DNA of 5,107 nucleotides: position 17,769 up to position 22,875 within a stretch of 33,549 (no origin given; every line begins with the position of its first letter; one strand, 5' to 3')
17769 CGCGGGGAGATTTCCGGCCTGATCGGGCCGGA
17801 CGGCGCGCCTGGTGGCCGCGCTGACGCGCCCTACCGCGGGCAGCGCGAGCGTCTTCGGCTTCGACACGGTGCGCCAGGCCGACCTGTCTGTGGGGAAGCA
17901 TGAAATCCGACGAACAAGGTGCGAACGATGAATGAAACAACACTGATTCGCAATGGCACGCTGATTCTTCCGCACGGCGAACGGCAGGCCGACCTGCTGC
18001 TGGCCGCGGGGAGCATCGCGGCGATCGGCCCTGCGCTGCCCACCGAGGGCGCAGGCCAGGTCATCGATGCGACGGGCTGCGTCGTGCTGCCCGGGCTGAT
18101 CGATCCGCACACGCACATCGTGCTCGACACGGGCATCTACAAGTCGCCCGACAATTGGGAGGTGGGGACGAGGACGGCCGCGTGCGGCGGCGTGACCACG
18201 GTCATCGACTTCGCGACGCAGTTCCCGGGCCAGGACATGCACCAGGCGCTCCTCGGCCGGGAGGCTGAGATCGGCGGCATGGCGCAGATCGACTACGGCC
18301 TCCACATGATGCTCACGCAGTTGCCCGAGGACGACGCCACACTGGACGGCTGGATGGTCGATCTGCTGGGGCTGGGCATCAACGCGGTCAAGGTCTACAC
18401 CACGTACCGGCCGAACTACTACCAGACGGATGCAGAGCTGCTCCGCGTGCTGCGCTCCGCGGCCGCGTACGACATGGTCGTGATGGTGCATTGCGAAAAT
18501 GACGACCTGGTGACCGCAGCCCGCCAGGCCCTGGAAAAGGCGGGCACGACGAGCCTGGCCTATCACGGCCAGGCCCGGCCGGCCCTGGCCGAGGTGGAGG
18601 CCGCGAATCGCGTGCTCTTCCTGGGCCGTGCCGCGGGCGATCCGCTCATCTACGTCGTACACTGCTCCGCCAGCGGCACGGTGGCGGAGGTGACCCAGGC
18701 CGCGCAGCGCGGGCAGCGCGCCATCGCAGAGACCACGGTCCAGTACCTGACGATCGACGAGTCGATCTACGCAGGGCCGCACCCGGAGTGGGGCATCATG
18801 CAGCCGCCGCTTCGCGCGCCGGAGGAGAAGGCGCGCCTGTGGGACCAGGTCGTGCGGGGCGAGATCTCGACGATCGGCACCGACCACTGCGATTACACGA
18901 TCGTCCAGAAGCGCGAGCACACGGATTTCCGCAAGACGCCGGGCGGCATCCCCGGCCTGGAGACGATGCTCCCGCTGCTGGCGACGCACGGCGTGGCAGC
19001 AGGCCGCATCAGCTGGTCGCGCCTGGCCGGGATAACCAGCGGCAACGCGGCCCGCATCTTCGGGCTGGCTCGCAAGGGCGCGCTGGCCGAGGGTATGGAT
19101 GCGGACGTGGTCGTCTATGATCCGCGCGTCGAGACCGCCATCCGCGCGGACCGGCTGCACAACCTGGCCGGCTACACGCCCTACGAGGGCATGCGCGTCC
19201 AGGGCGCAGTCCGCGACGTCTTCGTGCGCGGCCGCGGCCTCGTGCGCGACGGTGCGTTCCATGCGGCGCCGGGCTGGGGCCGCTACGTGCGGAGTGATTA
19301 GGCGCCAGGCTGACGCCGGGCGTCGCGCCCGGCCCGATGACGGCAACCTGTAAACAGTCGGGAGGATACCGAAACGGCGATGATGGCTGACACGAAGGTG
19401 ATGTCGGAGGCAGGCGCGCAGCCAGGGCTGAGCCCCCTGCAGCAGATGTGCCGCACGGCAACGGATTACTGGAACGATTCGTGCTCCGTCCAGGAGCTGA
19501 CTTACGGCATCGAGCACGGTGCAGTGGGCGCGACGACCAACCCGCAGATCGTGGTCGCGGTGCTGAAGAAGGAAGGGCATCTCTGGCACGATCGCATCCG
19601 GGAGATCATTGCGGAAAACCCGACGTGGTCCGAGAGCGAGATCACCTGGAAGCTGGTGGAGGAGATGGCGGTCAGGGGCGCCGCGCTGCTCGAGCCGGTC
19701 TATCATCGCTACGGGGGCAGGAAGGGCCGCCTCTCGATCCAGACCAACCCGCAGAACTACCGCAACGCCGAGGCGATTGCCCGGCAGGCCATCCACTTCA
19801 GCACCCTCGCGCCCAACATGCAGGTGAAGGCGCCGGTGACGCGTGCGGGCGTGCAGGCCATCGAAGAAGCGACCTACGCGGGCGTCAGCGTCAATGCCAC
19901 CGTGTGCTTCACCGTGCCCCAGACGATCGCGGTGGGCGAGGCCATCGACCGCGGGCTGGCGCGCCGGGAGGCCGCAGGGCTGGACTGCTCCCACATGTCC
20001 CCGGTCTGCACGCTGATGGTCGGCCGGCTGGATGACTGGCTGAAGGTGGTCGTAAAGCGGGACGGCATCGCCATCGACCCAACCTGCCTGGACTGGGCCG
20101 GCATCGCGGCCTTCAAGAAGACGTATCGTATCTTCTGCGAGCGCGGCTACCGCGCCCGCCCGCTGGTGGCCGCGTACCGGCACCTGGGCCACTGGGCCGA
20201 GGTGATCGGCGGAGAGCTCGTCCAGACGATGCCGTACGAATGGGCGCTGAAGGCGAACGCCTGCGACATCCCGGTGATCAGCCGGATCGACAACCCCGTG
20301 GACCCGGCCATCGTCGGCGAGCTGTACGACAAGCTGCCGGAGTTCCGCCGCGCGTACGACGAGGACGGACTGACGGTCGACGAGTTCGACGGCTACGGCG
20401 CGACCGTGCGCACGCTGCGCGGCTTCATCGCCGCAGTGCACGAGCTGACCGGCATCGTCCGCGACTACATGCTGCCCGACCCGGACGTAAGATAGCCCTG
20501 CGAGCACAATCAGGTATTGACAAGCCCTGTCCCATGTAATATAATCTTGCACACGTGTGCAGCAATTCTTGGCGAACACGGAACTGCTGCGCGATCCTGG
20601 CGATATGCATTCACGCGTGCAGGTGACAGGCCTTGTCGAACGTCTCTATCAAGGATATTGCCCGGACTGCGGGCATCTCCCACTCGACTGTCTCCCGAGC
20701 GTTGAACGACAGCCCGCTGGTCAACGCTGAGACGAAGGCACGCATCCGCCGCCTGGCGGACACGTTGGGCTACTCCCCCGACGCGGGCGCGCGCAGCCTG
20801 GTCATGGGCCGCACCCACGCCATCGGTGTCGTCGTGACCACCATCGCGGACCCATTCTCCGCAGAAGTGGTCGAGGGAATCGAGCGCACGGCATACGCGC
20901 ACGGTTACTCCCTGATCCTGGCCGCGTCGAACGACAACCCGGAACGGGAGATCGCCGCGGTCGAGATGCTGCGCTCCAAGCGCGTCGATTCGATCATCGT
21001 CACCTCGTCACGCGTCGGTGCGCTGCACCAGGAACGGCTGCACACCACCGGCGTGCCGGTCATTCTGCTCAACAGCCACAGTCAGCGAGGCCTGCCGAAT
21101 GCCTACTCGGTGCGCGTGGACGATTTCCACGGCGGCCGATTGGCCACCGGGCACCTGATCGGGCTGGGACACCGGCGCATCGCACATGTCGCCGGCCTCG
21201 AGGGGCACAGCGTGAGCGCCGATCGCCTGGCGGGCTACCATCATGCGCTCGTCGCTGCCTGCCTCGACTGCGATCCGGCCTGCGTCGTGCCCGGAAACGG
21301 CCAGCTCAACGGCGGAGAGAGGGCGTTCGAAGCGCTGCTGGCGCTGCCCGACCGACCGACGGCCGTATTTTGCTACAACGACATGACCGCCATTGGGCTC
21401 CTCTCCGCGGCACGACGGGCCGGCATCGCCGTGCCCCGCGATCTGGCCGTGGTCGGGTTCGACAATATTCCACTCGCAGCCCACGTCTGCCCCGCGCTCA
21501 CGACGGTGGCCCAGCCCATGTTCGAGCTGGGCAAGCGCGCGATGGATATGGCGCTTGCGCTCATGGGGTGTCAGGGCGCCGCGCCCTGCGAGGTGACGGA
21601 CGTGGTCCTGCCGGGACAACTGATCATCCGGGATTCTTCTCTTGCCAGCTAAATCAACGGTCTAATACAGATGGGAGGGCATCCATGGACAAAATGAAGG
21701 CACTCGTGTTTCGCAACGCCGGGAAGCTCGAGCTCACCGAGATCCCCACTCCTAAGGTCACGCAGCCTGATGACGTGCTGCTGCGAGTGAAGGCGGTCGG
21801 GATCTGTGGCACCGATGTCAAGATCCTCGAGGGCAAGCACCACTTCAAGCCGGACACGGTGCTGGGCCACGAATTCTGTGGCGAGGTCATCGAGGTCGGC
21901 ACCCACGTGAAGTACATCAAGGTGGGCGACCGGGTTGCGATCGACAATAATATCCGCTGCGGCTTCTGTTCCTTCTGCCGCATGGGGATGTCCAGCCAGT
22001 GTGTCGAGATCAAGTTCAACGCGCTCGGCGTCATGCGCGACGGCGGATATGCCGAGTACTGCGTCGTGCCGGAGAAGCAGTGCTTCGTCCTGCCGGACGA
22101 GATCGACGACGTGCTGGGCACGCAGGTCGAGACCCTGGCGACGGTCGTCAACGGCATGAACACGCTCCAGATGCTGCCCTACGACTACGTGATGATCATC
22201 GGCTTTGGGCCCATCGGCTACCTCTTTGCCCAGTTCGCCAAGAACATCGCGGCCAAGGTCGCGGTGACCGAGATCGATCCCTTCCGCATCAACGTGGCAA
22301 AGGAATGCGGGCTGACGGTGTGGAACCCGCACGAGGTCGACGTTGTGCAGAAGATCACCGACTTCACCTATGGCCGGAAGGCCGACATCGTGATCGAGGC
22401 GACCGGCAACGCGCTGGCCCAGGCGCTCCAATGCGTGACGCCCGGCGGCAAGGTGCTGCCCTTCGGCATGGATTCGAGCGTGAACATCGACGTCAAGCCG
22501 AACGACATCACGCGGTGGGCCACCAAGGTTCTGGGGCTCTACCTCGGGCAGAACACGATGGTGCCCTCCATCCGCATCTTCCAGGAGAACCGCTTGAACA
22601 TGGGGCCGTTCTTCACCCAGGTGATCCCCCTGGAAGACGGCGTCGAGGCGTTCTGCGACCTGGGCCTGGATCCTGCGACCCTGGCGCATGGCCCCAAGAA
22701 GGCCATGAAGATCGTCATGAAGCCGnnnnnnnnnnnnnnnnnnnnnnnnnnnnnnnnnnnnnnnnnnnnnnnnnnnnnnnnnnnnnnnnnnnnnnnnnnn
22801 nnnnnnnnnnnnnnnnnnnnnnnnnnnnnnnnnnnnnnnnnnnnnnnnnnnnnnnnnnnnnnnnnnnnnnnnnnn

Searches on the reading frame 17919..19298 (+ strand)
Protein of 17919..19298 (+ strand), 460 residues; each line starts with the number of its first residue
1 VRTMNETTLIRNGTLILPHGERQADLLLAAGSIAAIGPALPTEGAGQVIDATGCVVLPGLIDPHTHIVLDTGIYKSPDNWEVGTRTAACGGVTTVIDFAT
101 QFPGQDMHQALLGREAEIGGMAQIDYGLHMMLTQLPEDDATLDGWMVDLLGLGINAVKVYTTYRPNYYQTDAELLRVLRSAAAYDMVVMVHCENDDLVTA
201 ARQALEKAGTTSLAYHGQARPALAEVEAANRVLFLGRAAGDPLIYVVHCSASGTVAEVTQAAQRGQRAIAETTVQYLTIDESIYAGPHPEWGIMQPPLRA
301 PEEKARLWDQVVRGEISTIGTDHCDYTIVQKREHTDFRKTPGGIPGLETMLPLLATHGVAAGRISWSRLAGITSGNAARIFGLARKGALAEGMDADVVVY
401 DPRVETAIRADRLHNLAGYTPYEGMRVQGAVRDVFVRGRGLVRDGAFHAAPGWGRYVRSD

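Call 43: search_protein_families(library=pfam, proteins=[window:17919-19298:+], max_evalue=0.00001)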
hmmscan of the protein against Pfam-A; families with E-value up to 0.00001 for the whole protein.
window:17919-19298:+ (460 aa): 2 families
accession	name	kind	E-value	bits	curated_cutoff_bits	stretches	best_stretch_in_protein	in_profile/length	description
PF01979.26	Amidohydro_1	-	3.8e-21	76.2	25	1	55-439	1-343/345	Amidohydrolase family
PF07969.17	Amidohydro_3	-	2.4e-13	50.8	29.7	1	47-67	1-21/472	Amidohydrolase family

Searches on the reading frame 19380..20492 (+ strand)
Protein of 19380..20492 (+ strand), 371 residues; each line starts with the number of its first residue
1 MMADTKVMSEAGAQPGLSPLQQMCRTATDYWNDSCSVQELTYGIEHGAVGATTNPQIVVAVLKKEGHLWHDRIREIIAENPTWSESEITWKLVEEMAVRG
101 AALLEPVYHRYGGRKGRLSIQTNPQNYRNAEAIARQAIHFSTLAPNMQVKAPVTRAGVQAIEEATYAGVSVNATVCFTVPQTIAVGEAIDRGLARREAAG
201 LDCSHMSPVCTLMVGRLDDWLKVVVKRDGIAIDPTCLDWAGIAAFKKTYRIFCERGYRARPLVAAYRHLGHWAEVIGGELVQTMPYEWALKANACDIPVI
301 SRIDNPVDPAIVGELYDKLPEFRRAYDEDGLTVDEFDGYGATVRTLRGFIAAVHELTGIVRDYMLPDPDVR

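Call 43: search_protein_families(library=pfam, proteins=[window:19380-20492:+], max_evalue=0.00001)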
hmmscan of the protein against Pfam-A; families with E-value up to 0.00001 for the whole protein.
window:19380-20492:+ (371 aa): 1 family
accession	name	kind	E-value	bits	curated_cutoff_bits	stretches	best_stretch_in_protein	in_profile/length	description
PF00923.25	TAL_FSA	-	1.1e-32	113.9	27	1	31-288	2-228/285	Transaldolase/Fructose-6-phosphate aldolase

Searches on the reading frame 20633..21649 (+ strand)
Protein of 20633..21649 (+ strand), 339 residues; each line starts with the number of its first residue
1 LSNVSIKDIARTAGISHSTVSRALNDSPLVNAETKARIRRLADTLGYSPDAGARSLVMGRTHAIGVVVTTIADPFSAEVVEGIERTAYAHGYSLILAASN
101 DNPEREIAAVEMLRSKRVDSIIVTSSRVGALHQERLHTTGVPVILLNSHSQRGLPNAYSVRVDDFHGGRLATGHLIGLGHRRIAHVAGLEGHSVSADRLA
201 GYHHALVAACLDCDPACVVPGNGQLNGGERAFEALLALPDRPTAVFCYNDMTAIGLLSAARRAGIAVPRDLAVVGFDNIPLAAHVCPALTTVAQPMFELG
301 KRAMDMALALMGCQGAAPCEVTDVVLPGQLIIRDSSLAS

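Call 43: search_protein_families(library=pfam, proteins=[window:20633-21649:+], max_evalue=0.00001)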
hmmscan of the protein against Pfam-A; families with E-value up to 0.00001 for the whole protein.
window:20633-21649:+ (339 aa): 4 families
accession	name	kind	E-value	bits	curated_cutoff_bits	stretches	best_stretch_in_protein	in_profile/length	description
PF13377.12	Peripla_BP_3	-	2.5e-37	129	26.5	1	173-336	2-167/167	Periplasmic binding protein-like domain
PF00532.27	Peripla_BP_1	-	4e-34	118.8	22.2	1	61-309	1-259/281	Periplasmic binding proteins and sugar binding domain of LacI family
PF13407.12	Peripla_BP_4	-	1.2e-19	71.4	35.1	1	64-311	1-254/258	Periplasmic binding protein domain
PF00356.27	LacI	-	1.5e-14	53.9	27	1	5-50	1-46/46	Bacterial regulatory proteins, lacI family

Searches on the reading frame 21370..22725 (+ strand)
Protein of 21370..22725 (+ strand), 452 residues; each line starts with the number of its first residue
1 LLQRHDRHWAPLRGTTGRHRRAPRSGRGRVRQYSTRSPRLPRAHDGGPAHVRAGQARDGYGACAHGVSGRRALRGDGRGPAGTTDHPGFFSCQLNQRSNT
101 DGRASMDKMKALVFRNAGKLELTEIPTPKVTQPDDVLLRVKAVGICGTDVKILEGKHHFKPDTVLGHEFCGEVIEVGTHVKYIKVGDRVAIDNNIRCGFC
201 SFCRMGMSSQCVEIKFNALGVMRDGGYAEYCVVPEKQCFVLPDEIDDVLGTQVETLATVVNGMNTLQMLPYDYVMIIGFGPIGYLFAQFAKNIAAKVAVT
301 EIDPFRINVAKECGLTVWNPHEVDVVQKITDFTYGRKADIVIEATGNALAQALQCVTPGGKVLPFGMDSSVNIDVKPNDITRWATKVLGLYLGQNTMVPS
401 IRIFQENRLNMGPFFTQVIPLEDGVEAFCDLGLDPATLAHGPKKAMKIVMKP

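Call 43: search_protein_families(library=pfam, proteins=[window:21370-22725:+], max_evalue=0.00001)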
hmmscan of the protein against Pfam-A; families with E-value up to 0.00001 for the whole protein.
window:21370-22725:+ (452 aa): 2 families
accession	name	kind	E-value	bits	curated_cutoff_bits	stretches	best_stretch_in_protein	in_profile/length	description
PF08240.17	ADH_N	-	6.5e-31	107.1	23.5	1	132-243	1-104/104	Alcohol dehydrogenase GroES-like domain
PF00107.32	ADH_zinc_N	-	8.2e-20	71.5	31.8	1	281-399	1-122/129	Zinc-binding dehydrogenase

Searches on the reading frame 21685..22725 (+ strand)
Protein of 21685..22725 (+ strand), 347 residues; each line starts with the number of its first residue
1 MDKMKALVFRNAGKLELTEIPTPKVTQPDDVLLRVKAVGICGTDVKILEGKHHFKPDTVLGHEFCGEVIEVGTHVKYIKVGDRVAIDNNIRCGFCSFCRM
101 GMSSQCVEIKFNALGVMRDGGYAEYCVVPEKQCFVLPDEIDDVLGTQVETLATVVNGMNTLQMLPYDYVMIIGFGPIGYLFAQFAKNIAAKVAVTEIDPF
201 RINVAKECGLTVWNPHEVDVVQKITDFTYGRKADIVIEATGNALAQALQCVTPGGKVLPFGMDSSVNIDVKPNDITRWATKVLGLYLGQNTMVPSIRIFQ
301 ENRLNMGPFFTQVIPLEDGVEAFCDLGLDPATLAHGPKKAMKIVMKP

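Call 44: search_protein_families(library=ncbifam, proteins=[window:21685-22725:+], max_evalue=1e-10)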
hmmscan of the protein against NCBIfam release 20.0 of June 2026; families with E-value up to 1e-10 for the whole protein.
window:21685-22725:+ (347 aa): 19 families
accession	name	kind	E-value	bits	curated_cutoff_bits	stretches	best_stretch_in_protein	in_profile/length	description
NF041097.1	keto_inos_dh_IolM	equivalog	3.7e-54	183.9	450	1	12-323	37-374/389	scyllo-inosose 3-dehydrogenase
TIGR00692.1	tdh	equivalog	1.4e-53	182.1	458.35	1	15-323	11-325/340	L-threonine 3-dehydrogenase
NF003808.0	PRK05396.1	equivalog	3.5e-51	174.1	380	1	4-323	1-325/341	L-threonine 3-dehydrogenase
NF007489.0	PRK10083.1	equivalog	1.3e-41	142.7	376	1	4-322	1-319/339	Zn-dependent oxidoreductase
NF006940.0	PRK09422.1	equivalog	1.5e-37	129.3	344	1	4-264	1-263/338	alcohol dehydrogenase AdhP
NF007642.0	PRK10309.1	equivalog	8.2e-36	123.9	550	1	4-243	1-240/347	galactitol-1-phosphate 5-dehydrogenase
TIGR03366.1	HpnZ_proposed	hypoth_equivalog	1.8e-31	109.5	328.1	1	27-285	4-278/315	putative phosphonate catabolism associated alcohol dehydrogenase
NF007375.0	PRK09880.1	equivalog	7.2e-29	100.6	469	1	27-312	26-316/344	L-idonate 5-dehydrogenase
NF010344.0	PRK13771.1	subfamily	2.7e-27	95.6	349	1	4-261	1-255/334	putative alcohol dehydrogenase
TIGR03989.1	Rxyl_3153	subfamily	1.1e-25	90.8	440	2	7-106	6-105/370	NDMA-dependent alcohol dehydrogenase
TIGR02824.1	quinone_pig3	subfamily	1.9e-25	89.6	296.8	1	115-275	87-252/325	putative NAD(P)H quinone oxidoreductase, PIG3 family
TIGR03451.1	mycoS_dep_FDH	equivalog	3.1e-25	88.8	512.9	1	14-324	13-344/358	S-(hydroxymethyl)mycothiol dehydrogenase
TIGR02822.1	adh_fam_2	subfamily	3.4e-25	88.8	283.5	1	12-209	12-209/329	zinc-binding alcohol dehydrogenase family protein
TIGR02819.1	fdhA_non_GSH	equivalog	1.2e-24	86.6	636.95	1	5-241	4-266/397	formaldehyde dehydrogenase, glutathione-independent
NF041172.1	AcrlCoa_red_Thmprot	equivalog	6.4e-23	81.2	500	1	4-261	1-256/334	acryloyl-CoA reductase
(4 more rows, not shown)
